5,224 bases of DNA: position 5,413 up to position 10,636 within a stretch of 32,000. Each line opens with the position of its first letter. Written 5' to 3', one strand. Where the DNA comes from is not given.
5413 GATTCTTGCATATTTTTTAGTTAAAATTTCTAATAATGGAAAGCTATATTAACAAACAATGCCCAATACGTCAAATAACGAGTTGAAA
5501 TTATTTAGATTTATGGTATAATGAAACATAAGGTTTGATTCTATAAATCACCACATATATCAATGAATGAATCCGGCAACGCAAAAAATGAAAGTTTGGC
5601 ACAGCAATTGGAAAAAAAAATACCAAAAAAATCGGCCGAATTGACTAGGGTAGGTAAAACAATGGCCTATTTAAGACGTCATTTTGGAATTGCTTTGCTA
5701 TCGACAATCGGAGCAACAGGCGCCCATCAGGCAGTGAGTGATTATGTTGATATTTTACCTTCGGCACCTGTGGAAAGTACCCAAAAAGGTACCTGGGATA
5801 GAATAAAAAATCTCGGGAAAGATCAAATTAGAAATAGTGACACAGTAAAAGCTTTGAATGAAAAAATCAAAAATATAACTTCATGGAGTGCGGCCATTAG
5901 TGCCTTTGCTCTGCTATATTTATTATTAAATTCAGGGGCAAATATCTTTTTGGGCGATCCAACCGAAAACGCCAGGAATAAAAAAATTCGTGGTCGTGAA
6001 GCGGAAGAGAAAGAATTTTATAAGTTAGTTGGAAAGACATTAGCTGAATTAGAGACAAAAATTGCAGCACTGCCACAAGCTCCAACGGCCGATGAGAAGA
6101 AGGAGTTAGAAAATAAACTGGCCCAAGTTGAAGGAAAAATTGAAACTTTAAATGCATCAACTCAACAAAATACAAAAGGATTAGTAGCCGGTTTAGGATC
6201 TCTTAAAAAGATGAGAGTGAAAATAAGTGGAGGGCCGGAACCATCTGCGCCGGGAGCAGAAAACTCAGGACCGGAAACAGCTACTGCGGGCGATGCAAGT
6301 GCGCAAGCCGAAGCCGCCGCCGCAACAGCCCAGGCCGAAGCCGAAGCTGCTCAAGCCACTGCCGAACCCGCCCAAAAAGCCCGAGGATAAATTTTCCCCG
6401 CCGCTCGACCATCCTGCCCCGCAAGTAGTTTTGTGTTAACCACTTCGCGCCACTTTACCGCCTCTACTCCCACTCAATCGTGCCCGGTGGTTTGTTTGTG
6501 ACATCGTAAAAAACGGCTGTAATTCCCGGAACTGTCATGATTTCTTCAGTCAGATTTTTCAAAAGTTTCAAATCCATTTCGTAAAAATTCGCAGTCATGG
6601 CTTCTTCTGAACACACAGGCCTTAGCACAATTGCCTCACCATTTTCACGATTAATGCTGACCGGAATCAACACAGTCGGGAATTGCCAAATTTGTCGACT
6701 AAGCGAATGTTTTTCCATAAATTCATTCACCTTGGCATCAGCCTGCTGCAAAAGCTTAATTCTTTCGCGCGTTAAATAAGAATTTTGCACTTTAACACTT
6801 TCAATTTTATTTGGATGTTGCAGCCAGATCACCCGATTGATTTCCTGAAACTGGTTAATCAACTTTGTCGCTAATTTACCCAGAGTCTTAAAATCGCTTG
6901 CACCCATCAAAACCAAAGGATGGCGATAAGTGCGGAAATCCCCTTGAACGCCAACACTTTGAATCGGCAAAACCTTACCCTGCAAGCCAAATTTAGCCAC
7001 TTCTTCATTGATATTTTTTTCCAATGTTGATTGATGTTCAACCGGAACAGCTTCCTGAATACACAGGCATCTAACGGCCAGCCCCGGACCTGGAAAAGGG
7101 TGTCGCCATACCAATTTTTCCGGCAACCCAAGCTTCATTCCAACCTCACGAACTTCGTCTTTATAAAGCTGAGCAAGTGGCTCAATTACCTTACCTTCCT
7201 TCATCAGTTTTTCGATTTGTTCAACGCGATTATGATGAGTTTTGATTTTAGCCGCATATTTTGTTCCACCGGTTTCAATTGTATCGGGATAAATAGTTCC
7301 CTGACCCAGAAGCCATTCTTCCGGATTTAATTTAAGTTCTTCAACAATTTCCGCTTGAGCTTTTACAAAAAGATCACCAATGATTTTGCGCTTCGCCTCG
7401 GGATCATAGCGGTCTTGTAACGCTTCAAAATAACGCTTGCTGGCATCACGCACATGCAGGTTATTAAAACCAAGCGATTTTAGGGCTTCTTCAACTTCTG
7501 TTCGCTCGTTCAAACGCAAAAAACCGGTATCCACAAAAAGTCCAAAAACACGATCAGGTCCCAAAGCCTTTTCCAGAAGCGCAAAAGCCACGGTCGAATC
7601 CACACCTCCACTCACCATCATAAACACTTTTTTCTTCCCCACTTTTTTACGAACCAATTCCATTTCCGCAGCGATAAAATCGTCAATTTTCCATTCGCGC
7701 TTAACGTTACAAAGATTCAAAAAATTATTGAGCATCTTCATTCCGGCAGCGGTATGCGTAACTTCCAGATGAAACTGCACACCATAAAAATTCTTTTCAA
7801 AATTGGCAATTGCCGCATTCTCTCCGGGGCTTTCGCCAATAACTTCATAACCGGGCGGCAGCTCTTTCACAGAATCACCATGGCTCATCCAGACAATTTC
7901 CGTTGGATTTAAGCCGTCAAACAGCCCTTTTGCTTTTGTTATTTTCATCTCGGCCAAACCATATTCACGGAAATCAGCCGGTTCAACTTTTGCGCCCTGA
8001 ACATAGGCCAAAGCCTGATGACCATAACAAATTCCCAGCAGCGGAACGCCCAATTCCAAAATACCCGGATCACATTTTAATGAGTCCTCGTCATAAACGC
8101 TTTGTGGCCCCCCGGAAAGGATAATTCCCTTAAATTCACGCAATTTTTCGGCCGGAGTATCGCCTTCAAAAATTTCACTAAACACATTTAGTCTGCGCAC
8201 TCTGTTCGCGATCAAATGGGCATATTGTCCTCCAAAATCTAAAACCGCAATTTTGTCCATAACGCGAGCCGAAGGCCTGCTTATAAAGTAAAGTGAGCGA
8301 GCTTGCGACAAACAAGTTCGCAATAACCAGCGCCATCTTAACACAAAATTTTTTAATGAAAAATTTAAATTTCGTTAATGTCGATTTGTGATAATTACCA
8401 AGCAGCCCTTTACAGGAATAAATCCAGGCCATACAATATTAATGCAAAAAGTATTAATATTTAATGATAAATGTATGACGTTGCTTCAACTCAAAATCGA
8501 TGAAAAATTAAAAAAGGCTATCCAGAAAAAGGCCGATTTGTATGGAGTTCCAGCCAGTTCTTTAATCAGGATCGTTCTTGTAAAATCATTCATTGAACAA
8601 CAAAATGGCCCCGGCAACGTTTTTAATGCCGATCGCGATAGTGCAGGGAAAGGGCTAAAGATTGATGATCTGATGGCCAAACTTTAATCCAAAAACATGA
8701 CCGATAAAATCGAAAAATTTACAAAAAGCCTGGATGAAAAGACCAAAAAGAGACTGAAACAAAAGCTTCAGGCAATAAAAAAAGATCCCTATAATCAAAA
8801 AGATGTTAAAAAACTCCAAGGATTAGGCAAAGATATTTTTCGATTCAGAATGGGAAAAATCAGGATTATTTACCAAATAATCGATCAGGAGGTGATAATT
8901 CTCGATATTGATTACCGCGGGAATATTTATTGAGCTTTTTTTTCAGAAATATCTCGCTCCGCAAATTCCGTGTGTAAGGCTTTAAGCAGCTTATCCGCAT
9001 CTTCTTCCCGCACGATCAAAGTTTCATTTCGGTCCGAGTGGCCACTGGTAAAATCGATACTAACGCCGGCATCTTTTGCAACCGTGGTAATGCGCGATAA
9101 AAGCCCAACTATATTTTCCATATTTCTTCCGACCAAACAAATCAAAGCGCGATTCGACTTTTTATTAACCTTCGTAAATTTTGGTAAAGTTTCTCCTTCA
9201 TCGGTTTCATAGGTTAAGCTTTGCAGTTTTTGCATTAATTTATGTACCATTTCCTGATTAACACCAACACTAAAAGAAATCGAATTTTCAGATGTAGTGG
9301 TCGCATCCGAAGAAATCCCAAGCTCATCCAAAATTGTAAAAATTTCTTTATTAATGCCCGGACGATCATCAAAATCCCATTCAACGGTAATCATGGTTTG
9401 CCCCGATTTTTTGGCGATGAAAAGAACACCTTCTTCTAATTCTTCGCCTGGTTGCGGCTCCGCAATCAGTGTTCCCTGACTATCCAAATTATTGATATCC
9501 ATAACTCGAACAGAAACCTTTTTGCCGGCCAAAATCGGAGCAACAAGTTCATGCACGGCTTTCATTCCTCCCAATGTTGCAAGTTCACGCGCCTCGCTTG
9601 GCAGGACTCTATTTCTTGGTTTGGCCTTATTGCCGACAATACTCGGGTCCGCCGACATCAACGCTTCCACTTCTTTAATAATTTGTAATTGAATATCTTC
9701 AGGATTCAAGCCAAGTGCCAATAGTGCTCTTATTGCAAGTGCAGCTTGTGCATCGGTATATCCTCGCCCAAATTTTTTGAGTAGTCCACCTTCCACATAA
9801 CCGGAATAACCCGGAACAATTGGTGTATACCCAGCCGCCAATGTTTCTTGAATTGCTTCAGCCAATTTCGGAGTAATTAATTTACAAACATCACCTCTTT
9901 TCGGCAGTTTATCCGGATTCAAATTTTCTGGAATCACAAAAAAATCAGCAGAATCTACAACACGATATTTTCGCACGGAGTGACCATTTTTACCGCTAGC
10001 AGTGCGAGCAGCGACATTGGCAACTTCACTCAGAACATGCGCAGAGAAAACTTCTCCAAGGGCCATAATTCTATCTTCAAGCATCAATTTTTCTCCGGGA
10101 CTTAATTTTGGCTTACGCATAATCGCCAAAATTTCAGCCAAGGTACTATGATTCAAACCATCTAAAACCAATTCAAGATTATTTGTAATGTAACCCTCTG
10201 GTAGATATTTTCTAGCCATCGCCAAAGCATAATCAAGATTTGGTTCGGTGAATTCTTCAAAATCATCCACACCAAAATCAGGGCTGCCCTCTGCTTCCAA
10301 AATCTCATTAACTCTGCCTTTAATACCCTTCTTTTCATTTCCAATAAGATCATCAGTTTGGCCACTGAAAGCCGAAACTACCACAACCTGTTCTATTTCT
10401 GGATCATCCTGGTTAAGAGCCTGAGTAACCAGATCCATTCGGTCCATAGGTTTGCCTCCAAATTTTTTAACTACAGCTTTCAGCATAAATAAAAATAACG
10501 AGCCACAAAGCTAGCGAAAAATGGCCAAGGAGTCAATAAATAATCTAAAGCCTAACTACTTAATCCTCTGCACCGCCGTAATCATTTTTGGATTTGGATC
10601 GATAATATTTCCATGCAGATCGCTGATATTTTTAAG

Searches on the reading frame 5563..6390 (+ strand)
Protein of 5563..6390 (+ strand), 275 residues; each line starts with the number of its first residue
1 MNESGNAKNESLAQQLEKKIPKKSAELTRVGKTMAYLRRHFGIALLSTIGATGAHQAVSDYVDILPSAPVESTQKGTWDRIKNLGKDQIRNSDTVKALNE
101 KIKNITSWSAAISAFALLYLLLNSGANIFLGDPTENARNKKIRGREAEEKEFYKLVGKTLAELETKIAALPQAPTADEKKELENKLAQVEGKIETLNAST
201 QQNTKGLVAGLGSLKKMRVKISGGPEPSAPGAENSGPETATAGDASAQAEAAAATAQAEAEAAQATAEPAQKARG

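Call 7: search_protein_families(library=pfam, proteins=[window:5563-6390:+], max_evalue=0.01)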
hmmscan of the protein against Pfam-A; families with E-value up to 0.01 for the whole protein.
window:5563-6390:+ (275 aa): 1 family
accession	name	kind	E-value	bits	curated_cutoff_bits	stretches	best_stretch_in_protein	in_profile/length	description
PF10805.13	DUF2730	-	0.0048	17.4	24.9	0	157-202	46-88/102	Protein of unknown function (DUF2730)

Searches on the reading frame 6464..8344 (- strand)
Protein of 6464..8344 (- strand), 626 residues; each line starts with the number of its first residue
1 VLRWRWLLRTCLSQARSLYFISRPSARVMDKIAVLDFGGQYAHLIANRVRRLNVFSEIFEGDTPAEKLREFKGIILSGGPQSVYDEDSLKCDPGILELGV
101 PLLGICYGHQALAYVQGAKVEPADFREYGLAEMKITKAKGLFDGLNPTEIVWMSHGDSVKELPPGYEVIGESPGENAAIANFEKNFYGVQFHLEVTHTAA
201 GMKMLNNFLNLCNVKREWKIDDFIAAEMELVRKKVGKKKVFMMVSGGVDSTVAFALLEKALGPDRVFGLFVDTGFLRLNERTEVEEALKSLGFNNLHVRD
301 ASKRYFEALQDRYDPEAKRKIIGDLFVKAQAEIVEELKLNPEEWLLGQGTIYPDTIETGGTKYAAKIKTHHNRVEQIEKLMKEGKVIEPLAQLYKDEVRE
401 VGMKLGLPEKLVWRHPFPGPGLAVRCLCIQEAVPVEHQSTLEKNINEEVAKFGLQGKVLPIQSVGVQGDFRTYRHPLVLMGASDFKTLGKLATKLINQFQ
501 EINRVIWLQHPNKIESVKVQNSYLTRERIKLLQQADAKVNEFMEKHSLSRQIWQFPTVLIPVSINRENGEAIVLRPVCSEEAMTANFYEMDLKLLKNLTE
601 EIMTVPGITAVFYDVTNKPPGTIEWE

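Call 7: search_protein_families(library=pfam, proteins=[window:6464-8344:-], max_evalue=0.01)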
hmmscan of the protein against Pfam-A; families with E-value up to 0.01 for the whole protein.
window:6464-8344:- (626 aa): 6 families
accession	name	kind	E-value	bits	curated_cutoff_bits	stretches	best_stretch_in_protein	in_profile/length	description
PF00117.34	GATase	-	3e-44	151.4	22.8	1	34-209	2-187/190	Glutamine amidotransferase class-I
PF00958.27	GMP_synt_C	-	7e-25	87.3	27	2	543-625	3-92/92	GMP synthase C terminal domain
PF02540.23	NAD_synthase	-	8.4e-10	38.6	21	1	233-299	14-80/242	NAD synthase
PF07722.19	Peptidase_C26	-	0.00038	20.7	20.5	1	95-194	101-219/219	Peptidase C26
PF01507.26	PAPS_reduct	-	0.00075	20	22.5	1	240-309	2-68/175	Phosphoadenosine phosphosulfate reductase domain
PF03054.22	tRNA_Me_trans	-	0.0053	16.9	20.6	0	238-270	1-31/202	tRNA methyl transferase HUP domain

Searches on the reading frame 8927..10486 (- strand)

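Call 7: search_protein_families(library=pfam, proteins=[window:8927-10486:-], max_evalue=0.01)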
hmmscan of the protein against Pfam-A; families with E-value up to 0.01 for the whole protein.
window:8927-10486:- (519 aa): 5 families
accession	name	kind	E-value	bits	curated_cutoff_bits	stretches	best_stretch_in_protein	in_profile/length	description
PF22468.2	ACT_9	-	3.6e-17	62.3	27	2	449-508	1-61/61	ACT domain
PF00696.33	AA_kinase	-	2e-14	54.3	24.9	1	4-329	2-233/234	Amino acid kinase family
PF13840.12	ACT_7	-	3.5e-07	30.4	27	1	448-505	8-64/65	ACT domain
PF01842.31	ACT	-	2.8e-06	27.4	27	0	456-503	7-57/66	ACT domain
PF13291.12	ACT_4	-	0.007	17.5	27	0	366-424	7-72/80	ACT domain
